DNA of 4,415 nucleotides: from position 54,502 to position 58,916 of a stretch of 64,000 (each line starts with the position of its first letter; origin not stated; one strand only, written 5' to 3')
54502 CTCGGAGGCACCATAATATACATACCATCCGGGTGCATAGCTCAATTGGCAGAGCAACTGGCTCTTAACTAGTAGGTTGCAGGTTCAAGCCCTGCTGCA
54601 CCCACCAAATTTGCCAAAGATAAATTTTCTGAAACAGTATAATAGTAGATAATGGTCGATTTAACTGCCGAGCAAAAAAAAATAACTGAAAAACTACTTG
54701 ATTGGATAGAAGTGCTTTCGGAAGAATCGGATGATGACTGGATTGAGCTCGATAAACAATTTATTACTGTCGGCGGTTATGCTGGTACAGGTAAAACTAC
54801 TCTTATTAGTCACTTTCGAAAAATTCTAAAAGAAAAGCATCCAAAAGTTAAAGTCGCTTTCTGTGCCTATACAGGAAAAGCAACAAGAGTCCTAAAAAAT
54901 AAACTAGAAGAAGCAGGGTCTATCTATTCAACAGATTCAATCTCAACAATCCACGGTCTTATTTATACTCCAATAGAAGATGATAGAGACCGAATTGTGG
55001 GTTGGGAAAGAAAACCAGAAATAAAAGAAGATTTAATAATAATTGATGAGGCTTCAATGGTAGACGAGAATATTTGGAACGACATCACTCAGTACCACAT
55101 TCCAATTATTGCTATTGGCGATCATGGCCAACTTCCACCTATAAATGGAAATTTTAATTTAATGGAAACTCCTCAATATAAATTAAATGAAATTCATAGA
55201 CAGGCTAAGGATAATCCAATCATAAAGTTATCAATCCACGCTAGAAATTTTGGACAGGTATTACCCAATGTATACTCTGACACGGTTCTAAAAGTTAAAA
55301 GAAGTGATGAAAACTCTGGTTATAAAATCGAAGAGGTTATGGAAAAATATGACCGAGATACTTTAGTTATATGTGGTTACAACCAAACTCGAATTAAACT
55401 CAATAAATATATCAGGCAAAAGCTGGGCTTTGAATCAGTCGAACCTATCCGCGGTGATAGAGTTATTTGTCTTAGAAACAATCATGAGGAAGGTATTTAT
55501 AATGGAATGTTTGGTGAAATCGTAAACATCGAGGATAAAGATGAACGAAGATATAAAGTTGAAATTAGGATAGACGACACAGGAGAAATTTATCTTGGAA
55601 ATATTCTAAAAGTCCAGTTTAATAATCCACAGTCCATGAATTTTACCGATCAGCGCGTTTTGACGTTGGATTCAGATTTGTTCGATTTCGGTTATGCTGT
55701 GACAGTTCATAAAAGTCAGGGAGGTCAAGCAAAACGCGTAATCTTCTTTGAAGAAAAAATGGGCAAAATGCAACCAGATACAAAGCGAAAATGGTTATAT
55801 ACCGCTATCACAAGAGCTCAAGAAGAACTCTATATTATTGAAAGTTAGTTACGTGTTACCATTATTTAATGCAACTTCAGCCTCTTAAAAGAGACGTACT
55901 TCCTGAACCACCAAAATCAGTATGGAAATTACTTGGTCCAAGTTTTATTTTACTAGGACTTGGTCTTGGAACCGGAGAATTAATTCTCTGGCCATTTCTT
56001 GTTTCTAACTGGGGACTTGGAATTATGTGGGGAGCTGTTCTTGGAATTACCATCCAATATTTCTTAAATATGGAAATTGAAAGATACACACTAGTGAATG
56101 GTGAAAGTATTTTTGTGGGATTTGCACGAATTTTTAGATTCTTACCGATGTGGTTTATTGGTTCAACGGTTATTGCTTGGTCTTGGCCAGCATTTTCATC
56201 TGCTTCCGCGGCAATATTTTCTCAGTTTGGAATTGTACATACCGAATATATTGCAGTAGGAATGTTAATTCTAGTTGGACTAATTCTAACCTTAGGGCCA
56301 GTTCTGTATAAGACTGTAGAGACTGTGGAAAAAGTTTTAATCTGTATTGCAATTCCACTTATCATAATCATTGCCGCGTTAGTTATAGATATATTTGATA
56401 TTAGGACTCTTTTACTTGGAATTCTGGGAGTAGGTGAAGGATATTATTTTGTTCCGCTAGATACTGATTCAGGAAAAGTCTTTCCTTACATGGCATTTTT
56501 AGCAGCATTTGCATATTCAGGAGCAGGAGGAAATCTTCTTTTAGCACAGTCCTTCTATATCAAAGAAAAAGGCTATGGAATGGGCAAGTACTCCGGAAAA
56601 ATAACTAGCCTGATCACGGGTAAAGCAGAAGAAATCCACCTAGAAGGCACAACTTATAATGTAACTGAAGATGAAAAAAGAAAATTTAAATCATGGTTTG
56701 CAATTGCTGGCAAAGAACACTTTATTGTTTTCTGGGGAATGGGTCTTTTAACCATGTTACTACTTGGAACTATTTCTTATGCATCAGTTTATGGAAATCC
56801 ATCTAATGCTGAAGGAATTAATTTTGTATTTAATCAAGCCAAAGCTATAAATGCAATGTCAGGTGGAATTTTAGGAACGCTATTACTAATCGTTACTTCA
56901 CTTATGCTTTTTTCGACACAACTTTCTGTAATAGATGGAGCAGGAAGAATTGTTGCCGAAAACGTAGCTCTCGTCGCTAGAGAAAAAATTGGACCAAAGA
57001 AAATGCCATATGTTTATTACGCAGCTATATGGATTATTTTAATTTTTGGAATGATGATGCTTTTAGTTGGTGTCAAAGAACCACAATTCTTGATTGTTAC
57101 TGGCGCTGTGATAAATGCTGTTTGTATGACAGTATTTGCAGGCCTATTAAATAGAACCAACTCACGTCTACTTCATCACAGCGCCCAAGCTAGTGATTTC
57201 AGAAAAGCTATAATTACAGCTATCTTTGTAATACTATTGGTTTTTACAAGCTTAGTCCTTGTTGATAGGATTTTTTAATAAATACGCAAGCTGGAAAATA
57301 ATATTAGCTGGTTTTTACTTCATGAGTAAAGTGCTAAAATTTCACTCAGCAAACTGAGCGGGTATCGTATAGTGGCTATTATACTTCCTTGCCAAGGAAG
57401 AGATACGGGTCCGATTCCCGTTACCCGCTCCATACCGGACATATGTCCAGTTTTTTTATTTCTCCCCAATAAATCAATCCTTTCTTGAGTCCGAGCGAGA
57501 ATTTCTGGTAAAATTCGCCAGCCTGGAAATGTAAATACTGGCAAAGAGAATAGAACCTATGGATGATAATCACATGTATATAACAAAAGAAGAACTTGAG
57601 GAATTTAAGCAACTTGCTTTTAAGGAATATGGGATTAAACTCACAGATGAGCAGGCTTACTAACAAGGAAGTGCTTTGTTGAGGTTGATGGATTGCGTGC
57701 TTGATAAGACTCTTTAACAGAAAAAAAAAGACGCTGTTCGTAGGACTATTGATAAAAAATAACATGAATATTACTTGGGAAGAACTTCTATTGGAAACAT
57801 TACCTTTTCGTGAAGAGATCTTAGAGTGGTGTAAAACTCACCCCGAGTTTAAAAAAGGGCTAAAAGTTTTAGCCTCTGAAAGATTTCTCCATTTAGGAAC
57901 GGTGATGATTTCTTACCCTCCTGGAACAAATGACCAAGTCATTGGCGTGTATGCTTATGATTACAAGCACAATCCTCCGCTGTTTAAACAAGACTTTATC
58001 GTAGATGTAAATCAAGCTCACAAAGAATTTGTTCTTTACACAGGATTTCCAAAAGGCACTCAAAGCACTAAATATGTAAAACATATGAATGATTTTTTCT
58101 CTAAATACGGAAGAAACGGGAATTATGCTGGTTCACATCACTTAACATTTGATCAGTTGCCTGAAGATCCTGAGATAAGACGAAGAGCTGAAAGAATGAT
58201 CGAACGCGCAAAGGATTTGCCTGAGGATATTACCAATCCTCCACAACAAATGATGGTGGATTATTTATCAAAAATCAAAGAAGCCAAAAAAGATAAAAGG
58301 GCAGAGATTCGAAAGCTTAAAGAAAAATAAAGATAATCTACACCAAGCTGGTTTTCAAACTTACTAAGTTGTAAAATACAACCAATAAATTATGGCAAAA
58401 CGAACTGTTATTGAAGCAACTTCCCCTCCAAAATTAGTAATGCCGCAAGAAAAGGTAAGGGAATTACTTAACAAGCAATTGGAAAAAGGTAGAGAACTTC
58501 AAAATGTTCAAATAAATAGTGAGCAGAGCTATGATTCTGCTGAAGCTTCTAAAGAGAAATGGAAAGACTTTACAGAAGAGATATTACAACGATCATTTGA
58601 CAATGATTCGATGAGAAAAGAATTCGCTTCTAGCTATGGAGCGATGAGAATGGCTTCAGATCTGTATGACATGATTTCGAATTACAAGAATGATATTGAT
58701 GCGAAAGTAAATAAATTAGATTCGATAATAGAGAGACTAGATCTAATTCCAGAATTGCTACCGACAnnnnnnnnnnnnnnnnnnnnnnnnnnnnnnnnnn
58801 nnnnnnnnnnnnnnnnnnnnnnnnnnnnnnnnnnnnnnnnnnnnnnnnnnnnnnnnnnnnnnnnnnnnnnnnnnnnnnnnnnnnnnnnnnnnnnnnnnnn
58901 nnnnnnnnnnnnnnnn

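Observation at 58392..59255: Stand-alone protein with a C-terminal TIR-like domain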

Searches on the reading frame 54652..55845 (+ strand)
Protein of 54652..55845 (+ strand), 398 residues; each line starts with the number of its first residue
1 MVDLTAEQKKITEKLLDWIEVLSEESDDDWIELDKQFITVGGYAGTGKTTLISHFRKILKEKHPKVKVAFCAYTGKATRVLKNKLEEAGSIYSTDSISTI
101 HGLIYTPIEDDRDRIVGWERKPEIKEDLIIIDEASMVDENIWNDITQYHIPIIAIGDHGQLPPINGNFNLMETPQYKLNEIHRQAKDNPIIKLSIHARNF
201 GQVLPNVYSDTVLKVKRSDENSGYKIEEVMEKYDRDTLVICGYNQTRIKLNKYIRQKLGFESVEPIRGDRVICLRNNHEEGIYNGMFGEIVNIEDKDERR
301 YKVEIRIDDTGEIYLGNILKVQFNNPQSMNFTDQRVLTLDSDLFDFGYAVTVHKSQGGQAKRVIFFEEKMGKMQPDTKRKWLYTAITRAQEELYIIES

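Call 4: search_protein_families(library=pfam, proteins=[window:54652-55845:+], max_evalue=0.1)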
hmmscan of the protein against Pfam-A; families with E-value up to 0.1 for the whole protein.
window:54652-55845:+ (398 aa): 23 families
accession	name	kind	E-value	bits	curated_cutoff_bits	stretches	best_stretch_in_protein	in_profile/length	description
PF13245.12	AAA_19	-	3.1e-20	73.1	25.1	1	33-164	9-132/134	AAA domain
PF13604.12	AAA_30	-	1.8e-19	70.7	27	1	35-195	18-166/191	AAA domain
PF13538.12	UvrD_C_2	-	8.5e-17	61.2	27.4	1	347-396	2-52/52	UvrD-like helicase C-terminal domain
PF01443.25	Viral_helicase1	-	3.9e-11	43.7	21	2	342-396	178-227/228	Viral superfamily 1 RNA helicase core domain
PF18335.7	SH3_13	-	1.3e-07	31.8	41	1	267-303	28-63/65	ATP-dependent RecD-like DNA helicase SH3 domain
PF00580.27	UvrD-helicase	-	1.4e-06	28.6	23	1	35-145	13-112/271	UvrD/REP helicase N-terminal domain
PF13401.12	AAA_22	-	6.7e-06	26.9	27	1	34-156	4-122/130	AAA domain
PF05970.20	PIF1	-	6.8e-06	26.3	25.9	1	31-146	18-123/223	PIF1-like helicase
PF13086.12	AAA_11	-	9.7e-06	26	27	1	127-164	215-253/257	AAA domain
PF24883.2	NPHP3_N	-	5.7e-05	23.8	24.8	1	21-83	6-70/164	Nephrocystin 3, N-terminal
PF09848.15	SLFN-g3_helicase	-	0.00016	21.5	24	1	35-137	1-91/354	Schlafen group 3, DNA/RNA helicase domain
PF13191.12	AAA_16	-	0.0009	20.2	32.6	1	36-66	25-55/167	AAA ATPase domain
PF04851.21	ResIII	-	0.0012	19.2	22.5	1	3-151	3-152/164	Type III restriction enzyme, res subunit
PF03205.20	MobB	-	0.0015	18.9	26.6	0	38-67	2-31/133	Molybdopterin guanine dinucleotide synthesis protein B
PF05127.21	NAT10_TcmA_helicase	-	0.0074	16.6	22.7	1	44-149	6-113/176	RNA cytidine acetyltransferase NAT10/TcmA, helicase domain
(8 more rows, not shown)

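Call 5: search_protein_families(library=padloc, proteins=[window:54652-55845:+], max_evalue=0.1)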
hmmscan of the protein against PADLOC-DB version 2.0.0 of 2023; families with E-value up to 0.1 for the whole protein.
window:54652-55845:+ (398 aa): 32 families (the best 25 are shown)
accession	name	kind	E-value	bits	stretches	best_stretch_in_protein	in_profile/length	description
PDLC04475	PDC-M16A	-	9.1e-46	154.7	3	152-306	171-343/721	-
PDLC04476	PDC-M16A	-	2e-42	143.5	3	3-139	4-130/691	-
PDLC01734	typeIV_RecD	-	1.8e-34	117.1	1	34-396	353-715/763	RecD_0_IVD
PDLC04472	PDC-M16A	-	4e-33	112.8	3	152-312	380-560/930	-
PDLC05065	PDC-S68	-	2.6e-25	86.4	2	38-164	623-745/1221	-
PDLC05066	PDC-S68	-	8.7e-25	84.9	2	35-164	593-721/1202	-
PDLC05064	PDC-S68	-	4.4e-24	82.3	2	34-258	699-913/1273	-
PDLC01148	RecD_like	-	5.5e-21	72.5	1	36-396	329-679/719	RecD/Tra ATPase fused to N-terminal HHH domain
PDLC05035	PDC-S53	-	8.8e-18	61.8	1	40-395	515-864/900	-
PDLC04474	PDC-M16A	-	2.6e-15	53.9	2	28-273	228-501/917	-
PDLC02350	AbiO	-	4.5e-11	40.2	1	4-160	179-296/468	AbiO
PDLC00122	GajB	-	5.5e-11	40.1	2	348-396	424-471/502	UrvD helicase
PDLC02372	Nhi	-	1.1e-10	38.8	1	4-161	183-300/470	-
PDLC00135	GajB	-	2.8e-09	34.4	1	30-109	16-89/603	UrvD helicase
PDLC00132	GajB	-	2.3e-08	31.1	1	31-127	12-107/625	UrvD helicase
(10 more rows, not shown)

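Call 6: search_protein_families(library=ncbifam, proteins=[window:54652-55845:+], max_evalue=0.1)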
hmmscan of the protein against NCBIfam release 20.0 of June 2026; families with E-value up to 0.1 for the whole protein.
window:54652-55845:+ (398 aa): 20 families
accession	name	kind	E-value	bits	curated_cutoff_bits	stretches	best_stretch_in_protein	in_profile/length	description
TIGR01448.2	helicase_RecD2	equivalog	5.8e-42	143.7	500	1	35-396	331-687/713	SF1B family DNA helicase RecD2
TIGR01447.1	recD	equivalog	1.1e-29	103.5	310.15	2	33-165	161-305/597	exodeoxyribonuclease V subunit alpha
TIGR02768.1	TraA_Ti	equivalog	2.4e-20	72.4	590.45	1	20-394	358-712/751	Ti-type conjugative transfer relaxase TraA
NF008127.0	PRK10875.1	equivalog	1.3e-13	50.4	671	2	38-164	174-311/619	exodeoxyribonuclease V subunit alpha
NF010464.0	PRK13889.1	subfamily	1.5e-08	33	1015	1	267-361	603-671/992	conjugal transfer relaxase TraA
NF010402.0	PRK13826.1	subfamily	2.1e-07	29.2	1317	1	35-395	397-735/1102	Dtr system oriT relaxase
NF010263.0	PRK13709.1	equivalog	7.5e-05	20.2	2212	1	34-173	984-1117/1752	conjugative transfer relaxase/helicase TraI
NF040671.1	PLuB_AAA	exception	9.2e-05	20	999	0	41-89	837-883/1256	PLuB system helicase-like protein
TIGR01073.1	pcrA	equivalog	0.0016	16.9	911.2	0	44-124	26-108/725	DNA helicase PcrA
NF010158.0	PRK13637.1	equivalog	0.0024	17.1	390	1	34-77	32-75/287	energy-coupling factor transporter ATPase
TIGR04521.1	ECF_ATPase_2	equivalog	0.0071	15.5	330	1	34-73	30-69/279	energy-coupling factor transporter ATPase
TIGR04520.1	ECF_ATPase_1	equivalog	0.013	15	315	1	35-72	28-65/269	energy-coupling factor transporter ATPase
NF010170.0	PRK13651.1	equivalog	0.016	14.2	432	1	35-77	33-75/308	cobalt transporter ATP-binding subunit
TIGR00376.1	TIGR00376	hypoth_equivalog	0.019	13.4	348.9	0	125-164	363-402/639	IGHMBP2 family helicase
TIGR00041.1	DTMP_kinase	equivalog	0.02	14.6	83.25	1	35-69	4-38/196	dTMP kinase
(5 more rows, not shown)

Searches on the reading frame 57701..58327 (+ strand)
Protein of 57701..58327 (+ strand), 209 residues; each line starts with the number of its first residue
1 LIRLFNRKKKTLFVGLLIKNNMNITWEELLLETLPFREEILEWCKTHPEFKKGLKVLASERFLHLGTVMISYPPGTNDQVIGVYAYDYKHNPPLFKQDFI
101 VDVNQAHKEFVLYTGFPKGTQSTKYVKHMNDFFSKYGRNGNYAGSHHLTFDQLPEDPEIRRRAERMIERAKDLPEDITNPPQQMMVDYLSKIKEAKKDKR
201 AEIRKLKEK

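Call 4: search_protein_families(library=pfam, proteins=[window:57701-58327:+], max_evalue=0.1)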
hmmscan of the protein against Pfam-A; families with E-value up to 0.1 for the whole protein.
window:57701-58327:+ (209 aa): 1 family
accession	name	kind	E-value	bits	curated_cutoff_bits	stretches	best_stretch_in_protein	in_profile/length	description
PF19241.4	DUF5891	-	0.0078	16.5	27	1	120-194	38-106/198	Family of unknown function (DUF5891)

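Call 5: search_protein_families(library=padloc, proteins=[window:57701-58327:+], max_evalue=0.1)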
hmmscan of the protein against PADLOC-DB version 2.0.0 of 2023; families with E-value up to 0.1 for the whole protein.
window:57701-58327:+ (209 aa): 1 family
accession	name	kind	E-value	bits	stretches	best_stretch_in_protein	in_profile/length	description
PDLC03468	REase_II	-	0.021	12.3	1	61-122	27-87/214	Type II restriction enzyme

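Call 6: search_protein_families(library=ncbifam, proteins=[window:57701-58327:+], max_evalue=0.1)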
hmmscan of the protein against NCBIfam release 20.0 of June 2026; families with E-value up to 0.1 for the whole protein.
window:57701-58327:+ (209 aa): 0 families

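Call 72: search_protein_families(library=phrogs, proteins=[window:57764-58327:+], max_evalue=0.01)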
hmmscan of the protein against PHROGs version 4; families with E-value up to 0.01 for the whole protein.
window:57764-58327:+ (188 aa): 0 families

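Call 73: find_homologous_proteins(query=window:57764-58327:+, max_evalue=0.001)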
Query window:57764-58327:+ (188 aa): 32 proteins with E <= 0.001 among 223 candidates.
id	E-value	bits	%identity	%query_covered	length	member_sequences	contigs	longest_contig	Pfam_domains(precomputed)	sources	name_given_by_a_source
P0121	3.2e-121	420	97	100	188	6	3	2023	-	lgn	-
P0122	2.1e-104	365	82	98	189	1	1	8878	-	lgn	-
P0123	2.5e-104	365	82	100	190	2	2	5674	-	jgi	-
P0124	7.9e-104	363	82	100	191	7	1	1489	-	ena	-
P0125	8.1e-103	360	83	98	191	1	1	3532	-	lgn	-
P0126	1.0e-102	360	84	95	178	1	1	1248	-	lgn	-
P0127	2.2e-102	359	82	98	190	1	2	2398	-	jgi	jgi:hypothetical protein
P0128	3.0e-101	355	80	100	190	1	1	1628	-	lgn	-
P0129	4.6e-101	354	81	100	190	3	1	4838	-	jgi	jgi:hypothetical protein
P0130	1.5e-99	349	79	99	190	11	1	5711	-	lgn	-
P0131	3.5e-97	342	80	98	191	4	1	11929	-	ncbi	-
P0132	2.1e-94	333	75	95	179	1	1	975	-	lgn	-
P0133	8.2e-92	324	73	98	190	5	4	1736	-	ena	-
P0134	1.5e-90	320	73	98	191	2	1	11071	-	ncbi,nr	ncbi:MAG TPA: hypothetical protein VLE91_02715 [Candidatus Saccharimonadales bacterium]|nr:hypotheti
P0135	4.6e-88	312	70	98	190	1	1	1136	-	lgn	-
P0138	9.5e-79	281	67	93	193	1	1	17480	-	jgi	jgi:hypothetical protein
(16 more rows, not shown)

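Call 74: find_encoding_contigs(protein=P0131, flank=4000, max_places=1)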
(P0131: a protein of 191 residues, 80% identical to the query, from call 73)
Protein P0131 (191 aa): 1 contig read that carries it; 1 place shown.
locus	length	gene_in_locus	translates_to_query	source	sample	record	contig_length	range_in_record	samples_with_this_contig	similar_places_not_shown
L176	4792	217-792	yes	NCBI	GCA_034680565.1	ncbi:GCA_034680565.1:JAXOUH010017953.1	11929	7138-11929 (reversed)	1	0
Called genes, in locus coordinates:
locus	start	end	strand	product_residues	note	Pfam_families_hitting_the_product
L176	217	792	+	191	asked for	-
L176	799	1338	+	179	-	-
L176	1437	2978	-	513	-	PF00239:Resolvase, PF07508:Recombinase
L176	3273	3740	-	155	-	-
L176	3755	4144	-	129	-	PF05901:Excalibur (weak)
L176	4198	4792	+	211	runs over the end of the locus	-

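Call 75: find_encoding_contigs(protein=P0134, flank=4000, max_places=1)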
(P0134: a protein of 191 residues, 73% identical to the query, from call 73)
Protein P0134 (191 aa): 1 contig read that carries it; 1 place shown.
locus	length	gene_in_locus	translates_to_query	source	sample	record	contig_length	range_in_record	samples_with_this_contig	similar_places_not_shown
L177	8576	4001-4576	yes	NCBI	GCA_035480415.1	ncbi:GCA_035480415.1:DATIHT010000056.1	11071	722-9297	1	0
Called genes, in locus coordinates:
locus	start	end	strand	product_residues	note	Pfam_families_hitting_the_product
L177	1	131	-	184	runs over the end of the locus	PF04011:LemA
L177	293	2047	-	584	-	PF14716:HHH_8, PF14520:HHH_5 (weak), PF14791:DNA_pol_B_thumb, PF02811:PHP (weak)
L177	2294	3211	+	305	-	-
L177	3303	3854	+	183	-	PF23472:LysM2_CERK1_LYK3_4_5 (faint), PF01476:LysM (weak), PF23457:LysM2_NFP (faint), PF01476:LysM (weak)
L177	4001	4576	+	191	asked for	-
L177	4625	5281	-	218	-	-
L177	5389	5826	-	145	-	-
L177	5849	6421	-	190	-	-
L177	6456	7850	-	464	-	PF00270:DEAD (faint), PF05970:PIF1, PF07728:AAA_5 (faint), PF13245:AAA_19, PF13401:AAA_22, PF13604:AAA_30, PF21530:Pif1_2B_dom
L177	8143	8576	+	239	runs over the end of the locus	PF09136:Glucodextran_B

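Call 76: find_encoding_contigs(protein=P0138, flank=4000, max_places=1)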
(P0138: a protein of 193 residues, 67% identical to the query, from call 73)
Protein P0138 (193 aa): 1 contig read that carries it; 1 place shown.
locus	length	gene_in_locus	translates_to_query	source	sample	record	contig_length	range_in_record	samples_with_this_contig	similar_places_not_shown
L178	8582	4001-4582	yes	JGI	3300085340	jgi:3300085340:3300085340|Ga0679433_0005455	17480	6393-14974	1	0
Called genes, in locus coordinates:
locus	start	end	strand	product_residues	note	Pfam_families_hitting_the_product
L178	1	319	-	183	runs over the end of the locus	PF04011:LemA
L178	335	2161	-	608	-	PF14716:HHH_8, PF14791:DNA_pol_B_thumb, PF02811:PHP (weak)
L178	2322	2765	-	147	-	-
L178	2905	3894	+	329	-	PF01476:LysM, PF23457:LysM2_NFP (faint), PF01476:LysM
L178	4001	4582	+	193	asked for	-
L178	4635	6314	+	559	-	PF06418:CTP_synth_N, PF00117:GATase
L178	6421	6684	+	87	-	-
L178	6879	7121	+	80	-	-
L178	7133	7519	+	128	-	PF02661:Fic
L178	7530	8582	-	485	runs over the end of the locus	PF00476:DNA_pol_A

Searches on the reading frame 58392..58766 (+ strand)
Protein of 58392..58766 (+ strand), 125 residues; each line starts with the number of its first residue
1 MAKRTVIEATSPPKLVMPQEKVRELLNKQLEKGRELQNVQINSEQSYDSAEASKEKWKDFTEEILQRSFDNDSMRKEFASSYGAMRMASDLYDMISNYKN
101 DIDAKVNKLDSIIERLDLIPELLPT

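Call 36: search_solved_structures(query=A2, max_evalue=10, show_alignments=0)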
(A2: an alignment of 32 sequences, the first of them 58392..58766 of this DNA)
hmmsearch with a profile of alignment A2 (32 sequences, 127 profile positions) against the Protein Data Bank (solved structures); distinct sequences matched with E-value up to 10: 20.
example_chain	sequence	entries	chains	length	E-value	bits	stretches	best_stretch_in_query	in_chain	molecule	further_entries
5h07_A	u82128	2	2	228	0.041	17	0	29-49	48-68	Polyubiquitin-C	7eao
7yui_A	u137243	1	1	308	0.052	16.7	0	29-49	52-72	Polyubiquitin-C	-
5b83_A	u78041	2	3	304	0.053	16.7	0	29-49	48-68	tetra ubiquitin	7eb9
1m8a_A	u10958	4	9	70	0.17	15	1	31-72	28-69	Small inducible cytokine A20 | C-C motif chemokine 20 (Small-inducible cytokine A20) (Macrophage inflammatory protein 3 a | C-C motif chemokine 20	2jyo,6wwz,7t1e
3qwe_A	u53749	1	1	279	0.2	14.8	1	34-88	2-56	GEM-interacting protein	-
2hci_A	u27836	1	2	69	0.21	14.7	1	31-71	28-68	Small inducible cytokine A20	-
6njd_A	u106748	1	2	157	0.37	13.9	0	29-50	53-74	Di-ubiquitin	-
2y5b_B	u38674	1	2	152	0.41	13.8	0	29-49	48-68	UBIQUITIN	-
3wxe_B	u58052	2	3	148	0.41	13.8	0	29-49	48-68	Ubiquitin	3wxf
2zvn_A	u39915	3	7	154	0.43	13.7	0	29-49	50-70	UBC protein | Ubiquitin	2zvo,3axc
2w9n_A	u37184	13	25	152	0.43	13.7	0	29-49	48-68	UBIQUITIN | Polyubiquitin-C | Polyubiquitin-B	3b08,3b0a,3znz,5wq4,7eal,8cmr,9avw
7tv4_C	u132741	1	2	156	0.44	13.7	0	29-49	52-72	Polyubiquitin-C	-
4ksl_D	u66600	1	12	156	0.45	13.7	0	29-49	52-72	Polyubiquitin-C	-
6kbe_G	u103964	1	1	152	0.45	13.6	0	29-49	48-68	Polyubiquitin-C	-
4zqs_A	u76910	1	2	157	0.46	13.6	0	29-49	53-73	ubiquitin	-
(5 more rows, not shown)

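Call 40: predict_structure(alignment_id=A2)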
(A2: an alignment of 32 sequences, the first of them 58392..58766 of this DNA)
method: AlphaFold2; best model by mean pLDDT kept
length: 125 residues; sequences in the alignment: 32
mean_pLDDT: 92.3   pTM: 0.83
mean pLDDT of the five models: 92.3, 90.9, 90.5, 90.3, 90.1
residues with pLDDT >= 90: 107; 70-90: 6; 50-70: 11; < 50: 1
segments of 3 or more residues with pLDDT < 50: none
pLDDT, mean of each block of 10 residues (from residue 1): 58 93 98 98 97 98 97 96 92 97 98 95 71
secondary structure, 60 per line:
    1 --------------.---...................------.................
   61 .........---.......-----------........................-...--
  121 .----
elements in order: H19-37 H44-68 H73-79 H91-114

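Call 72: search_protein_families(library=phrogs, proteins=[window:58392-58766:+], max_evalue=0.01)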
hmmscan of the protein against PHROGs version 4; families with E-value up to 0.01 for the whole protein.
window:58392-58766:+ (125 aa): 1 family
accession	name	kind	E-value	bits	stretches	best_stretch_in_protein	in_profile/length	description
phrog_16442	-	unknown function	5.4e-06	26.8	1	13-120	15-124/287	-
